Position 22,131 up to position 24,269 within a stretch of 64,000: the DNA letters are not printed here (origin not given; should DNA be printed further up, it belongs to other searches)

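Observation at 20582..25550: Four-gene cassette resembling the late FR-900098 (FrbH/FrbG) chemistry but with a kinase instead of a phosphonate-forming enzyme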

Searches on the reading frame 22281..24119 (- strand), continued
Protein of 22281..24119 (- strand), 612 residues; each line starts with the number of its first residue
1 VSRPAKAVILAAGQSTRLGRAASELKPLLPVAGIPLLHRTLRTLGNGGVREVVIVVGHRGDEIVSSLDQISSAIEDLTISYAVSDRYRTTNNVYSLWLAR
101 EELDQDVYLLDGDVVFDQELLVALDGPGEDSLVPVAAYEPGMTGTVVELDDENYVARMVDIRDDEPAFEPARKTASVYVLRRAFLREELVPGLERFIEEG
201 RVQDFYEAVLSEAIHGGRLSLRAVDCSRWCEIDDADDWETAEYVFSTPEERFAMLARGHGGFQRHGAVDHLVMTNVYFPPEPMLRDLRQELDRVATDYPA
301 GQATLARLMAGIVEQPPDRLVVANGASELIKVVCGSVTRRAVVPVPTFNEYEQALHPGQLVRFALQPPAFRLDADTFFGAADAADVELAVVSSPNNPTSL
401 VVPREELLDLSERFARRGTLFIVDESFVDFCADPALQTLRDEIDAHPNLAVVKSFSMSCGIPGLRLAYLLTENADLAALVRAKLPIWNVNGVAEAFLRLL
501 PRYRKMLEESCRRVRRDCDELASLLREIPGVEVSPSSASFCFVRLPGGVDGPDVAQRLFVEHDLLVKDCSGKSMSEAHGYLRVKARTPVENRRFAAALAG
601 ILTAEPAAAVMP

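Call 69: find_encoding_contigs(protein=P0010, flank=10000, max_places=1)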
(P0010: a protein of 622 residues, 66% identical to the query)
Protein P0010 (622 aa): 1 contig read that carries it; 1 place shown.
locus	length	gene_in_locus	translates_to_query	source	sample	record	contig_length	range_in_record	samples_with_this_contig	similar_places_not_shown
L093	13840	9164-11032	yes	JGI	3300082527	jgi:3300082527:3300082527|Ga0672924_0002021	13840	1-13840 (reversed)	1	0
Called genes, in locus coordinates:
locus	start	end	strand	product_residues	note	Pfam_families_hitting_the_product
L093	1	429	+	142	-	PF13683:rve_3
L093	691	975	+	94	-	-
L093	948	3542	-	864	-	PF01381:HTH_3, PF13560:HTH_31, PF13191:AAA_16, PF13374:TPR_10 (faint), PF13176:TPR_7 (faint), PF13424:TPR_12 (weak), PF00515:TPR_1 (faint), PF13424:TPR_12, +1 more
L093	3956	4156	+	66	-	-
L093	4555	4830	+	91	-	-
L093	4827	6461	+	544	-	PF00171:Aldedh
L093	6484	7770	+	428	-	PF01979:Amidohydro_1, PF07969:Amidohydro_3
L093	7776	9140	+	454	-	-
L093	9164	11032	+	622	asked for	PF00483:NTP_transferase, PF12804:NTP_transf_3, PF00155:Aminotran_1_2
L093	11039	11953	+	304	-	PF00288:GHMP_kinases_N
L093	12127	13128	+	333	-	PF01425:Amidase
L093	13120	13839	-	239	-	?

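Call 77: search_dna_similar(query=window:22281-24119:-, collection=plasmids, mode=protein, max_evalue=1e-10, max_rows=25)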
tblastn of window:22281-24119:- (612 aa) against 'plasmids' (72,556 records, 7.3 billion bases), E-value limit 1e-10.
Records with a match: 155; places in all: 174; records where one place covers at least 80% of the query: 17.
Best place of each record, by identity: <60% 155.
By first word of the organism name: Rhizobium 43; Sinorhizobium 32; Agrobacterium 14; Mesorhizobium 9; Aminobacter 9; Bacillus 3; Candidatus 3; Bradyrhizobium 2; Erwinia 2; Klebsiella 2; and 32 more.
By predicted mobility (MOB-suite, as given by PLSDB): conjugative 87; non-mobilizable 64; mobilizable 4.
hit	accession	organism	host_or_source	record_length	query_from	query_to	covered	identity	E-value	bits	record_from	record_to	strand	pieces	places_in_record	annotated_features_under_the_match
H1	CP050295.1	Mesorhizobium loti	Oxytropis kamtschatica,cell ...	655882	4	592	94%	40.0%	1e-65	367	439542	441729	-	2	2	histidinol-phosphate aminotransferase family protein | phosphocholine cytidylyltransferase family protein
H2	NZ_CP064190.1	Rhizobium sp. 007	Onobrychis viciifolia,cell culture,root ...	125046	4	600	92%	40.0%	6e-68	348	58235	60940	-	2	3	aminotransferase class I/II-fold pyridoxal phosphate-dependent enzyme | CDP-alcohol phosphatidyltransferase family protein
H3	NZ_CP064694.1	Bradyrhizobium sp. 187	Acmispon strigosus,cell culture,root ...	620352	4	601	98%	37.2%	8e-59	336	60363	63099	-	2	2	histidinol-phosphate transaminase | phosphocholine cytidylyltransferase family protein | CDP-alcohol phosphatidyltransferase family protein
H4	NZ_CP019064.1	Rahnella sikkimica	bacteria,soil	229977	6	599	97%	34.4%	4e-91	315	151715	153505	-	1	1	aminotransferase class I/II-fold pyridoxal phosphate-dependent enzyme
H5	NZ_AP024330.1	Erwinia rhapontici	Brassica rapa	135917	6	599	97%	34.0%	1e-92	320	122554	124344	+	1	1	aminotransferase class I/II-fold pyridoxal phosphate-dependent enzyme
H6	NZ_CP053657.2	Bacillus cereus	culture,soil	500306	6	603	98%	30.9%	1e-93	323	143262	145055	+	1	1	aminotransferase class I/II-fold pyridoxal phosphate-dependent enzyme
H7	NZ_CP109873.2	Bacillus cereus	pepper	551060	6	603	98%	30.9%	1e-93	323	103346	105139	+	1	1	aminotransferase class I/II-fold pyridoxal phosphate-dependent enzyme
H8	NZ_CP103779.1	Bacillus toyonensis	cell culture,Commercial plant nursery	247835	6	603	98%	30.9%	2e-91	316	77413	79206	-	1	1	aminotransferase class I/II-fold pyridoxal phosphate-dependent enzyme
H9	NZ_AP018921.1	Pseudonocardia autotrophica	-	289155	2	601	98%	30.6%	1e-63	235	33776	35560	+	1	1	aminotransferase class I/II-fold pyridoxal phosphate-dependent enzyme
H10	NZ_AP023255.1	Mesorhizobium sp. 131-3-5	Lotus japonicus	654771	27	608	95%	31.4%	1e-60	226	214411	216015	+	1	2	histidinol-phosphate transaminase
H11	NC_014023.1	Priestia megaterium QM B1551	-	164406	6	598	97%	30.8%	4e-96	330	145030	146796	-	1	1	aminotransferase class I/II-fold pyridoxal phosphate-dependent enzyme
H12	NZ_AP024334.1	Erwinia rhapontici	Brassica rapa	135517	69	606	88%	32.8%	4e-80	283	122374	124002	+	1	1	aminotransferase class I/II-fold pyridoxal phosphate-dependent enzyme | sugar phosphate nucleotidyltransferase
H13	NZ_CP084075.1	Fusobacterium vincentii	-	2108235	3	602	98%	29.2%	3e-81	286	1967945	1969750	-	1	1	none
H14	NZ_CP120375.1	Sinorhizobium garamanticum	Argyrolobium uniflorum,Cell culture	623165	27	599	94%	30.2%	2e-56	214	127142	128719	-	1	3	aminotransferase class I/II-fold pyridoxal phosphate-dependent enzyme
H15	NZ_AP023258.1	Mesorhizobium sp. L-2-11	Lotus japonicus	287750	27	603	94%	29.4%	9e-56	211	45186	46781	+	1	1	histidinol-phosphate transaminase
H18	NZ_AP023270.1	Agrobacterium vitis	Vitis vinifera,grapevine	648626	173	602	70%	33.3%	3e-68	248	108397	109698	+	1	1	aminotransferase class I/II-fold pyridoxal phosphate-dependent enzyme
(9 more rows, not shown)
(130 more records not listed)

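Call 78: get_annotated_region(hit=H9, flank=9000)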
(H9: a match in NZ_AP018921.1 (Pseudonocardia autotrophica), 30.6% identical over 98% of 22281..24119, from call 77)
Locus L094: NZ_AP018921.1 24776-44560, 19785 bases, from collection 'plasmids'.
description: Pseudonocardia autotrophica strain NBRC 12743 plasmid pPA12743CP, complete sequence
organism: Pseudonocardia autotrophica (NCBI taxid 2074)
taxonomy: Bacteria; Actinomycetota; Actinomycetes; Pseudonocardiales; Pseudonocardiaceae; Pseudonocardia; Pseudonocardia autotrophica
host: -; source: -; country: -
typing (MOB-suite, as given by PLSDB): mobilizable; relaxase MOBF
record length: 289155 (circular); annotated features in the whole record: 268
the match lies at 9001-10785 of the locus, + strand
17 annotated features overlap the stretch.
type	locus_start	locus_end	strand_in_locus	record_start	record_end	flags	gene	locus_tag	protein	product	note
CDS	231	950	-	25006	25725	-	-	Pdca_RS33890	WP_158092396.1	polysaccharide deacetylase family protein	GO:0005975 - carbohydrate metabolic process [Evidence IEA]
CDS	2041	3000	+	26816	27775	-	-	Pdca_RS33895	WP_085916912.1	glycosyltransferase family 2 protein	-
CDS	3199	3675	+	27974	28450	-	-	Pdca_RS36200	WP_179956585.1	transposase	-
CDS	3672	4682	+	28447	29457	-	-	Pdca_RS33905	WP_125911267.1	IS3 family transposase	-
CDS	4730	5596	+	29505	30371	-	-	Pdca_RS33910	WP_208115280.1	glycosyltransferase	-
CDS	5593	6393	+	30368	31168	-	-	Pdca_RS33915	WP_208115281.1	polysaccharide deacetylase family protein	GO:0005975 - carbohydrate metabolic process [Evidence IEA]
CDS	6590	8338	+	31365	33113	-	-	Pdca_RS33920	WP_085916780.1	hypothetical protein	-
CDS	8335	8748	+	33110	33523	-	-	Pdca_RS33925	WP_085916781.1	hypothetical protein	-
CDS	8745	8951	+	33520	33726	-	-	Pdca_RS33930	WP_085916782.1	hypothetical protein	-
CDS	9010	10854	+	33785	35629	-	-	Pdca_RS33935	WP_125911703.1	aminotransferase class I/II-fold pyridoxal phosphate-dependent enzyme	GO:0009058 - biosynthetic process [Evidence IEA]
CDS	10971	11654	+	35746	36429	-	-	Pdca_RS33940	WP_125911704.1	hypothetical protein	-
CDS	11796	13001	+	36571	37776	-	-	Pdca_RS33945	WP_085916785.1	hypothetical protein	-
CDS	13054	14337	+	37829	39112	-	-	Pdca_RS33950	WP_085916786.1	hypothetical protein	-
CDS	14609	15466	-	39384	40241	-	-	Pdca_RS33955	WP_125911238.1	IS5 family transposase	-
CDS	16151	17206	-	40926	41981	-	-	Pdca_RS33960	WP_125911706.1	prolipoprotein diacylglyceryl transferase family protein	GO:0042158 - lipoprotein biosynthetic process [Evidence IEA]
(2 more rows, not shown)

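Call 79: get_annotated_region(hit=H5, flank=9000)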
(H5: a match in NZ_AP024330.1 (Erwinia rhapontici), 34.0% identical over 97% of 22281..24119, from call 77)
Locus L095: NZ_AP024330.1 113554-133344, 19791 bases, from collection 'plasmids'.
description: Erwinia rhapontici strain MAFF 311153 plasmid pERA53, complete sequence
organism: Erwinia rhapontici (NCBI taxid 55212)
taxonomy: Bacteria; Pseudomonadota; Gammaproteobacteria; Enterobacterales; Erwiniaceae; Erwinia; Erwinia rhapontici
host: -; source: Brassica rapa; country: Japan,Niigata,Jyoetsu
typing (MOB-suite, as given by PLSDB): non-mobilizable
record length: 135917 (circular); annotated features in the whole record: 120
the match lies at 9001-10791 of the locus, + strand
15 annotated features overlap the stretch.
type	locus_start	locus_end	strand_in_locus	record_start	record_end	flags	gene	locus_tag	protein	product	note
CDS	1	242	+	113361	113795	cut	-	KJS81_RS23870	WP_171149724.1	NirD/YgiW/YdeI family stress tolerance protein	-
CDS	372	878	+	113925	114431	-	-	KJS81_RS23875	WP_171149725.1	GNAT family N-acetyltransferase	-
CDS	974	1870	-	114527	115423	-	-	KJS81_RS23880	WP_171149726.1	LysR family transcriptional regulator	-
CDS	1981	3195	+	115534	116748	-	-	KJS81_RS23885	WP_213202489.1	MFS transporter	GO:0055085 - transmembrane transport [Evidence IEA]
CDS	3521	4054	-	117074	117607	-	-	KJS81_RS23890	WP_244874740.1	GNAT family N-acetyltransferase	-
CDS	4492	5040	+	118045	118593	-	-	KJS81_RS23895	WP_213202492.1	hypothetical protein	-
CDS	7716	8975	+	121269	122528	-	-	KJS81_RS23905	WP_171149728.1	hypothetical protein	-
CDS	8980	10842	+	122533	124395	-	-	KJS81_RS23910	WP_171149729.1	aminotransferase class I/II-fold pyridoxal phosphate-dependent enzyme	GO:0009058 - biosynthetic process [Evidence IEA]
CDS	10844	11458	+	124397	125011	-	-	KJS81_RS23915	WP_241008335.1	CDP-alcohol phosphatidyltransferase family protein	GO:0008654 - phospholipid biosynthetic process [Evidence IEA]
CDS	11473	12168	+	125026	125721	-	-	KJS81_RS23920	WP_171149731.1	HAD family hydrolase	-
CDS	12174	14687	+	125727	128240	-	-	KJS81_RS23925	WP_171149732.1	HAD-IIIC family phosphatase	-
CDS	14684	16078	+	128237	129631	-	-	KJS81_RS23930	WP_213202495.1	SDR family NAD(P)-dependent oxidoreductase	-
CDS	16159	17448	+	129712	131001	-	-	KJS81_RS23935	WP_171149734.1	ATP-grasp domain-containing protein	-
CDS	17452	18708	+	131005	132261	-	-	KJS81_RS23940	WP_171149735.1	MFS transporter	GO:0055085 - transmembrane transport [Evidence IEA]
CDS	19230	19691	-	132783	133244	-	-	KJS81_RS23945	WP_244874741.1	amidohydrolase family protein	-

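Call 81: search_protein_representatives(protein=window:22281-24119:-)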
Query: 612 residues. Proteins with E-value up to 0.001 (for the whole library): 20932; up to 1e-10: 6758; up to 1e-30: 378. The best 150 are listed.
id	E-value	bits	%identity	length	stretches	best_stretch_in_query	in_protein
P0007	1.1e-269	912.8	69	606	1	1-603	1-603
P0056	6.3e-164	563.6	46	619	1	2-603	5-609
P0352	1.9e-156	538.9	47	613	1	1-605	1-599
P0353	8.0e-156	536.9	44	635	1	5-603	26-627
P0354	6.8e-149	514.0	45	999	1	4-604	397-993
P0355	2.4e-148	512.2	48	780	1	3-603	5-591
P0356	3.1e-142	492.0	49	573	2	170-602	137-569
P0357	2.3e-140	485.9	43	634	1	6-600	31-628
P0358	3.0e-137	475.5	43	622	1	6-609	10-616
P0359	4.7e-136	471.6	45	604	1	4-602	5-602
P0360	1.7e-135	469.8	45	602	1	8-603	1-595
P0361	4.3e-135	468.4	44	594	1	6-601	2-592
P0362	5.5e-127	441.6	41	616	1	5-595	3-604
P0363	1.7e-124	433.4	42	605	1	6-600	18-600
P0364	2.6e-121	422.9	36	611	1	6-599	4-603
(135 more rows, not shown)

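Call 84: get_annotated_region(hit=H18, flank=12000)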
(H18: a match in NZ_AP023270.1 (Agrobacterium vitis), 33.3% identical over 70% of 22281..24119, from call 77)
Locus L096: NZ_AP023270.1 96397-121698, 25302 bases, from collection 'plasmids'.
description: Agrobacterium vitis strain VAR03-1 plasmid pRvVAR031a, complete sequence
organism: Agrobacterium vitis (NCBI taxid 373)
taxonomy: Bacteria; Pseudomonadota; Alphaproteobacteria; Hyphomicrobiales; Rhizobiaceae; Agrobacterium; Agrobacterium vitis
host: -; source: Vitis vinifera,grapevine; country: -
typing (MOB-suite, as given by PLSDB): non-mobilizable; replicon rep_cluster_287
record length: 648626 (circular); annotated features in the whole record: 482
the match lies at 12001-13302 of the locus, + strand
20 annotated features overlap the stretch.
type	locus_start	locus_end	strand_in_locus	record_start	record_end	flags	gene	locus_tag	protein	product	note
CDS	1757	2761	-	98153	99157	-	-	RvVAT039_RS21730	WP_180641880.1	class I SAM-dependent methyltransferase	-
CDS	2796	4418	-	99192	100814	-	-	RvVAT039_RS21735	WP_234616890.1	class I adenylate-forming enzyme family protein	-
CDS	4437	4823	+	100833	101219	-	-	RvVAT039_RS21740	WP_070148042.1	ectoine synthase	-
CDS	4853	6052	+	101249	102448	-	-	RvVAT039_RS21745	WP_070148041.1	MFS transporter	GO:0055085 - transmembrane transport [Evidence IEA]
CDS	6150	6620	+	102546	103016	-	-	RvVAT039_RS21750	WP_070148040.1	RidA family protein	-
CDS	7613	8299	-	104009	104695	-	rpe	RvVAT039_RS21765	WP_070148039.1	ribulose-phosphate 3-epimerase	GO:0006098 - pentose-phosphate shunt [Evidence IEA]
CDS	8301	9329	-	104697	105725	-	-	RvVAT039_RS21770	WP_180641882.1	SDR family NAD(P)-dependent oxidoreductase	-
CDS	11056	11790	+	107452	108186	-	istB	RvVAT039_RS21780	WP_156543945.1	IS21-like element helper ATPase IstB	-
CDS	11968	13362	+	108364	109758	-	-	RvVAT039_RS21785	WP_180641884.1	aminotransferase class I/II-fold pyridoxal phosphate-dependent enzyme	GO:0009058 - biosynthetic process [Evidence IEA]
CDS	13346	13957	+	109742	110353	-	-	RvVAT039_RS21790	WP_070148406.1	CDP-alcohol phosphatidyltransferase family protein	GO:0008654 - phospholipid biosynthetic process [Evidence IEA]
CDS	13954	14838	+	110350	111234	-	-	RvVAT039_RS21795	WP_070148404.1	DMT family transporter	GO:0055085 - transmembrane transport [Evidence IEA]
CDS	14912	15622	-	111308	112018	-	-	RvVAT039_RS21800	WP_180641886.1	IS6 family transposase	-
CDS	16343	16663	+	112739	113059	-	-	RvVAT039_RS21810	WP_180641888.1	transcriptional repressor TraM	GO:0045892 - negative regulation of DNA-templated transcription [Evidence IEA]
CDS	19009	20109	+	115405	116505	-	-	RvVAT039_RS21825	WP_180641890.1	protein adenylyltransferase Fic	-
CDS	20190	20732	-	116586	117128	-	-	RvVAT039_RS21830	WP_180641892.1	GNAT family N-acetyltransferase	-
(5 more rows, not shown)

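Call 85: search_protein_families(library=padloc, proteins=[window:22281-24119:-], max_evalue=0.001)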
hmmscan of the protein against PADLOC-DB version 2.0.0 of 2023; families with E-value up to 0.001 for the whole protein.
window:22281-24119:- (612 aa): 0 families

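Call 93: find_related_loci(query=window:22281-24119:-, collection=metagenome_contigs, flank=8000)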
Query window:22281-24119:- (612 aa) in metagenome_contigs; peptide patterns used: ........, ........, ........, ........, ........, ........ (x = any residue, [..] = any of these).
168 stretches matched a pattern; 89 encode a relative of the query (tblastn E <= 1e-3); the best 80 are kept; 80 distinct loci.
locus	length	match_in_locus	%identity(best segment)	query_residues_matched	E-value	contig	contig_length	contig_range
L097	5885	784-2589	44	3-602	5e-168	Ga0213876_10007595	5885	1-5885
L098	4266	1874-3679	45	3-602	2e-168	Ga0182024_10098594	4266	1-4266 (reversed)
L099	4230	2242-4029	46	6-604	3e-157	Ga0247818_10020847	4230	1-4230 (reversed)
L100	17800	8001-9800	43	6-603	2e-140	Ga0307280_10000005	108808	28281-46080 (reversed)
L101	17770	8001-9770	44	6-592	4e-140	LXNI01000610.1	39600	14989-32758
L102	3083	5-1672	45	48-603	8e-139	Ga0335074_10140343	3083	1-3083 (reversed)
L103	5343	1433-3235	35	3-601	5e-131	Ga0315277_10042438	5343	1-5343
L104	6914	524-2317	42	4-606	2e-126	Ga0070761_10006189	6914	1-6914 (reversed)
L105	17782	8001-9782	34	6-598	3e-119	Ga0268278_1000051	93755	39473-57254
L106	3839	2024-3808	32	1-573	9e-105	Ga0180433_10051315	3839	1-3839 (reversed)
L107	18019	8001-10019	45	2-608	5e-103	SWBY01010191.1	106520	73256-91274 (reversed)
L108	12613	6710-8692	40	7-604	4e-97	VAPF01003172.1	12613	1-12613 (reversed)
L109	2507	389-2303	40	3-602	5e-121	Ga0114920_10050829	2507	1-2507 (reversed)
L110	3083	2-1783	31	6-598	3e-97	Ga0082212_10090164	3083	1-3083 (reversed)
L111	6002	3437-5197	31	6-591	5e-94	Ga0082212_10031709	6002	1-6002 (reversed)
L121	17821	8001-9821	31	6-606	3e-89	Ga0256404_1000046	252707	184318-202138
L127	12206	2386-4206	31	6-606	2e-87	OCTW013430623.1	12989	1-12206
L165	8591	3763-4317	37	3-187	3e-27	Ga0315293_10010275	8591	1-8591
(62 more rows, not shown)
